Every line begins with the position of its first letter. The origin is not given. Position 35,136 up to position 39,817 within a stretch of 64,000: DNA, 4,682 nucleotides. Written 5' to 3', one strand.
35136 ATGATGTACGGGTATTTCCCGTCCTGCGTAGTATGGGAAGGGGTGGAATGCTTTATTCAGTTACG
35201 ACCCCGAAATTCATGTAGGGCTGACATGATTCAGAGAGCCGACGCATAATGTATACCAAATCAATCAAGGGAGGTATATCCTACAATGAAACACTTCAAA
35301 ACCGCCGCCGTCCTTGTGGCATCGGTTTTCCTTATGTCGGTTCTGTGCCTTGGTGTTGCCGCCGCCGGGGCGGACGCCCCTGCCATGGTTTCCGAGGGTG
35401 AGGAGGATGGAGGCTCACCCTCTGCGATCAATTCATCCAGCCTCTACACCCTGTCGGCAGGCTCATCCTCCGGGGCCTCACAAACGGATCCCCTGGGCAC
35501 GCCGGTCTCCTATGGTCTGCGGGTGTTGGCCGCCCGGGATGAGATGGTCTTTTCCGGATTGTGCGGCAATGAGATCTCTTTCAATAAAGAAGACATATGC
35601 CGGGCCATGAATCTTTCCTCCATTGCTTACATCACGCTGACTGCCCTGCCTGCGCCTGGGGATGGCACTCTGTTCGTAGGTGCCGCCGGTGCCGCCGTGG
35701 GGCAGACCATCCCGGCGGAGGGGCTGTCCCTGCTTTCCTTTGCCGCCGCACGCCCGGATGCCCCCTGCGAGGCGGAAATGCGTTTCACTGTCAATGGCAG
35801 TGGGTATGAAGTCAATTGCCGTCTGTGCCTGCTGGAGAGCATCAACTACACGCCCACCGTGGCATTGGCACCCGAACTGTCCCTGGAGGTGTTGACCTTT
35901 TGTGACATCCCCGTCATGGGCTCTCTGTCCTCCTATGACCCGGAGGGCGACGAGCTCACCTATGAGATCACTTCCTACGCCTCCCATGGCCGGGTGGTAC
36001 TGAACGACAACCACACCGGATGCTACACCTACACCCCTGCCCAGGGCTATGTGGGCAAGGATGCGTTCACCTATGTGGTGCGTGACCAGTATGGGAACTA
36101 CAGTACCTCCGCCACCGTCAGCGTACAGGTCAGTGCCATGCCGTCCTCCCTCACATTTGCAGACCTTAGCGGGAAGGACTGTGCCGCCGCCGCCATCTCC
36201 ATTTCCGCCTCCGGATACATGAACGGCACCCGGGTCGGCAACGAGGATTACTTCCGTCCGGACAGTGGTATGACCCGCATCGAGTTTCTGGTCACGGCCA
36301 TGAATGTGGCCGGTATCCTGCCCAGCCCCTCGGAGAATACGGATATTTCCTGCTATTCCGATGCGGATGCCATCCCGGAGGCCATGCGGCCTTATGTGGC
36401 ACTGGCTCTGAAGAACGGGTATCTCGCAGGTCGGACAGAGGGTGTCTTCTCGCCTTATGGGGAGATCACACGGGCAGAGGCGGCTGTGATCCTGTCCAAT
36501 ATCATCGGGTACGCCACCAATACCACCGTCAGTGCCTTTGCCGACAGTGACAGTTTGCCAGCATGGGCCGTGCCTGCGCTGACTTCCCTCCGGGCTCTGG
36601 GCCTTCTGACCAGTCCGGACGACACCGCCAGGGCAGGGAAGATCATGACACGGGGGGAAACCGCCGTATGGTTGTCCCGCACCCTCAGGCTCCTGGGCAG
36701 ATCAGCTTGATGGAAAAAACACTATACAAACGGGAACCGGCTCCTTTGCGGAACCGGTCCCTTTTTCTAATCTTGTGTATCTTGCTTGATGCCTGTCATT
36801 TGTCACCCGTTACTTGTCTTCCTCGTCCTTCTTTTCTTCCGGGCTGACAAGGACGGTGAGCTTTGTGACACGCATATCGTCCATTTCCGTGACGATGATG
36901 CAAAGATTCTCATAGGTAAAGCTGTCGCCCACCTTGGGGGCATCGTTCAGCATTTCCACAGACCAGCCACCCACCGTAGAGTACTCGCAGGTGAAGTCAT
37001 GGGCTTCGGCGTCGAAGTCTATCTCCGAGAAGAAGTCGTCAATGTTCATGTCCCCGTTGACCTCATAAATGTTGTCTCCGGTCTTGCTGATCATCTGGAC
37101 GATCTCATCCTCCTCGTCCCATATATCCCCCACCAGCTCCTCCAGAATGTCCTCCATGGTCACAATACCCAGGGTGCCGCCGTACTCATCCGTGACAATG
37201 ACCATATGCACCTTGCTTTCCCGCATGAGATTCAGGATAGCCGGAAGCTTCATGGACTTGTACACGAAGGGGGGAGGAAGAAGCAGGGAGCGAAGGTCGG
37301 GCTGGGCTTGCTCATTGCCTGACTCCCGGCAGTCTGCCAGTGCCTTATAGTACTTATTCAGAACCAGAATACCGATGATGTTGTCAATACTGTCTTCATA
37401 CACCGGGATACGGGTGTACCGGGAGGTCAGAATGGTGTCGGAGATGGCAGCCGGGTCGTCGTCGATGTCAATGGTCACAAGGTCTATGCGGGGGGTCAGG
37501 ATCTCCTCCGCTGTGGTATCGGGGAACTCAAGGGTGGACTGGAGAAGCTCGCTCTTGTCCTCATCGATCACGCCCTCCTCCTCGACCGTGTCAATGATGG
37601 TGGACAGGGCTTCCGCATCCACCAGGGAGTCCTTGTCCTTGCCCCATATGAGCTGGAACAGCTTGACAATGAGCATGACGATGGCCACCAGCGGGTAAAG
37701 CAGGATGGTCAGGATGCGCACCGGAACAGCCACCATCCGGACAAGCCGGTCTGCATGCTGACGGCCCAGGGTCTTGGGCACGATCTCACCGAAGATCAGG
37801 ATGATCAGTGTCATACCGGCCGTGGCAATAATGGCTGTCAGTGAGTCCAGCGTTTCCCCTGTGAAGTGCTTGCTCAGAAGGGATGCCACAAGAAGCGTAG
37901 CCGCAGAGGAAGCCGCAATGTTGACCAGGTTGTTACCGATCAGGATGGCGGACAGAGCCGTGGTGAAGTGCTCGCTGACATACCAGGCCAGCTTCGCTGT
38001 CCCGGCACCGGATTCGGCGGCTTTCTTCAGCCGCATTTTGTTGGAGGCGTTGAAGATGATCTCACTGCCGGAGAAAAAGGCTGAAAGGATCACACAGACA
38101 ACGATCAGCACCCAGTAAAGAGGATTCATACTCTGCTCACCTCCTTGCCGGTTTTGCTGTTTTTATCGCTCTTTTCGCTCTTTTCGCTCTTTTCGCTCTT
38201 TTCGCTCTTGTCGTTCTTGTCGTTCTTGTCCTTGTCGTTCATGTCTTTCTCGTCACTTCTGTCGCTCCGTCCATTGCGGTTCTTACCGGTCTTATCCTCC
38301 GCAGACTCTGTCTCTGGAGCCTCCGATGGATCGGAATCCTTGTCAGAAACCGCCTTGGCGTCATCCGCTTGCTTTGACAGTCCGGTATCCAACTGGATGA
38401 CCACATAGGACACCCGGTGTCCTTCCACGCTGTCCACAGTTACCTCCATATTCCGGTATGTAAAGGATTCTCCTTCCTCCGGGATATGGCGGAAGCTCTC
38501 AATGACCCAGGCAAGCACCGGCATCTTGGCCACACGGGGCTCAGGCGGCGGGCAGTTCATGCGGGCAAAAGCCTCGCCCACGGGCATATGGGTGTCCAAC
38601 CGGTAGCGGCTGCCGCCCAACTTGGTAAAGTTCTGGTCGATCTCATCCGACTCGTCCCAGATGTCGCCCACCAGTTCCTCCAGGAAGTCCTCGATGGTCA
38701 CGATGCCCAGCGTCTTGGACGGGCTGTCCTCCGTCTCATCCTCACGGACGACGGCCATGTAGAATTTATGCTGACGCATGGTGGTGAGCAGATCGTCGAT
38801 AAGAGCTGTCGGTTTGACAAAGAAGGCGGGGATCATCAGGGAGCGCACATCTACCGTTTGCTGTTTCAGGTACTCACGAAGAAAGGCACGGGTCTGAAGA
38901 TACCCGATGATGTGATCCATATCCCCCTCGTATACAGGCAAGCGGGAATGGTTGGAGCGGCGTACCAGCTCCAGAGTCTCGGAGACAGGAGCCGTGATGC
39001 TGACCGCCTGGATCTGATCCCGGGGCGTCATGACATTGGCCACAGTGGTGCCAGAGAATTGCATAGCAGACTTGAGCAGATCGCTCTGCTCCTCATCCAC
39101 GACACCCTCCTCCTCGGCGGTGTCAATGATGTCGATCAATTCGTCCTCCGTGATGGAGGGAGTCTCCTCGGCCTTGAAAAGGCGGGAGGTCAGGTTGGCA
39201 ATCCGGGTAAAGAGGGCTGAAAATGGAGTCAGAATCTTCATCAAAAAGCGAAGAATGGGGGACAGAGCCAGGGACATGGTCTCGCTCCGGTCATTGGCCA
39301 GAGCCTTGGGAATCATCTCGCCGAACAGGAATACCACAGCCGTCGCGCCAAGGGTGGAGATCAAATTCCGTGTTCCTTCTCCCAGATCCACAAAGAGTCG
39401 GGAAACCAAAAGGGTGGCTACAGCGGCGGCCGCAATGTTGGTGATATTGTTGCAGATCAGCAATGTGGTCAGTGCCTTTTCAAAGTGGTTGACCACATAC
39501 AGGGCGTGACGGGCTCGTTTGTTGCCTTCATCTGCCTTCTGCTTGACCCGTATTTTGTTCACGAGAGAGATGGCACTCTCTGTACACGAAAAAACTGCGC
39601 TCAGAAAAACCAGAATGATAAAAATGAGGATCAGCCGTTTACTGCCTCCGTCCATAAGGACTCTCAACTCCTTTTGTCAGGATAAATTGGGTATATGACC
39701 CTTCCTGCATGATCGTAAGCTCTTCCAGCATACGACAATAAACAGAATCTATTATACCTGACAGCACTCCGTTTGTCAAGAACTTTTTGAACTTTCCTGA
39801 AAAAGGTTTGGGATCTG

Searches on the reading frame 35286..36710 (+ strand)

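Call 79: search_protein_families(library=pfam, proteins=[window:35286-36710:+], max_evalue=0.00001)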
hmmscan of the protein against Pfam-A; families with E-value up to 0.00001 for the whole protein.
window:35286-36710:+ (474 aa): 3 families
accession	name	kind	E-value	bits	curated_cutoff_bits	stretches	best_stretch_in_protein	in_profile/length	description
PF17963.7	Big_9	-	3.6e-13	50.6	23.6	1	215-280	26-88/89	Bacterial Ig domain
PF00395.25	SLH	-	8.4e-12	45.3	20.8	1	357-400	2-44/44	S-layer homology domain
PF17892.7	Cadherin_5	-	3.9e-10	39.9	26.5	1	217-282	34-97/98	Cadherin-like domain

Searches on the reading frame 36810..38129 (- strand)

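Call 79: search_protein_families(library=pfam, proteins=[window:36810-38129:-], max_evalue=0.00001)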
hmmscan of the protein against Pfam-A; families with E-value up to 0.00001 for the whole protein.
window:36810-38129:- (439 aa): 3 families
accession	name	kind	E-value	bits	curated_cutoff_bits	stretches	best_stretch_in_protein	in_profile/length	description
PF01595.25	CNNM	-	2.7e-42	144.9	28.4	1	8-191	2-180/181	Cyclin M transmembrane N-terminal domain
PF03471.22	CorC_HlyC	-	6.4e-16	58.6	27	1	349-426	2-77/81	Transporter associated domain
PF00571.33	CBS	-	2.7e-14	53.7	24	1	285-333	8-56/57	CBS domain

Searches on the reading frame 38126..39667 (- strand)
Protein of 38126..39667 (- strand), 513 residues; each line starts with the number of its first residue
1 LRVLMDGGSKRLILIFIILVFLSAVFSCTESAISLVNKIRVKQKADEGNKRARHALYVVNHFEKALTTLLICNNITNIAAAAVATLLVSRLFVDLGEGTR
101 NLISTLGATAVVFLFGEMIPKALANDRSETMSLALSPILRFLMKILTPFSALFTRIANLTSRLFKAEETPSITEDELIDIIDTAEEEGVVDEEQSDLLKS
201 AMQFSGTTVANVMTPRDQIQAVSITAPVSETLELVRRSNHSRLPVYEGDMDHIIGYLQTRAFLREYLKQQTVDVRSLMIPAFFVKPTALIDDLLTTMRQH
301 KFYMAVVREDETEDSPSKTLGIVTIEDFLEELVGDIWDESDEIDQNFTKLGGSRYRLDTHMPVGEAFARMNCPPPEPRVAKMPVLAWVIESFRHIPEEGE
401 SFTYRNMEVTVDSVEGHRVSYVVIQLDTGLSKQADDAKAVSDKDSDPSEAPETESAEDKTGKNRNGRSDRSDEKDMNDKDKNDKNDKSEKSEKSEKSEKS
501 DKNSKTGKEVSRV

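Call 79: search_protein_families(library=pfam, proteins=[window:38126-39667:-], max_evalue=0.00001)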
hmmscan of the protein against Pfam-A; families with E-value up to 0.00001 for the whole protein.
window:38126-39667:- (513 aa): 3 families
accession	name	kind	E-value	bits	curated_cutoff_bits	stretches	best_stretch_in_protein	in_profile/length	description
PF01595.25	CNNM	-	6.1e-48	163.3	28.4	1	14-193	1-180/181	Cyclin M transmembrane N-terminal domain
PF00571.33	CBS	-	1.6e-14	54.4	24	1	274-333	1-56/57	CBS domain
PF03471.22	CorC_HlyC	-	6.3e-07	29.8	27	1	387-426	38-79/81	Transporter associated domain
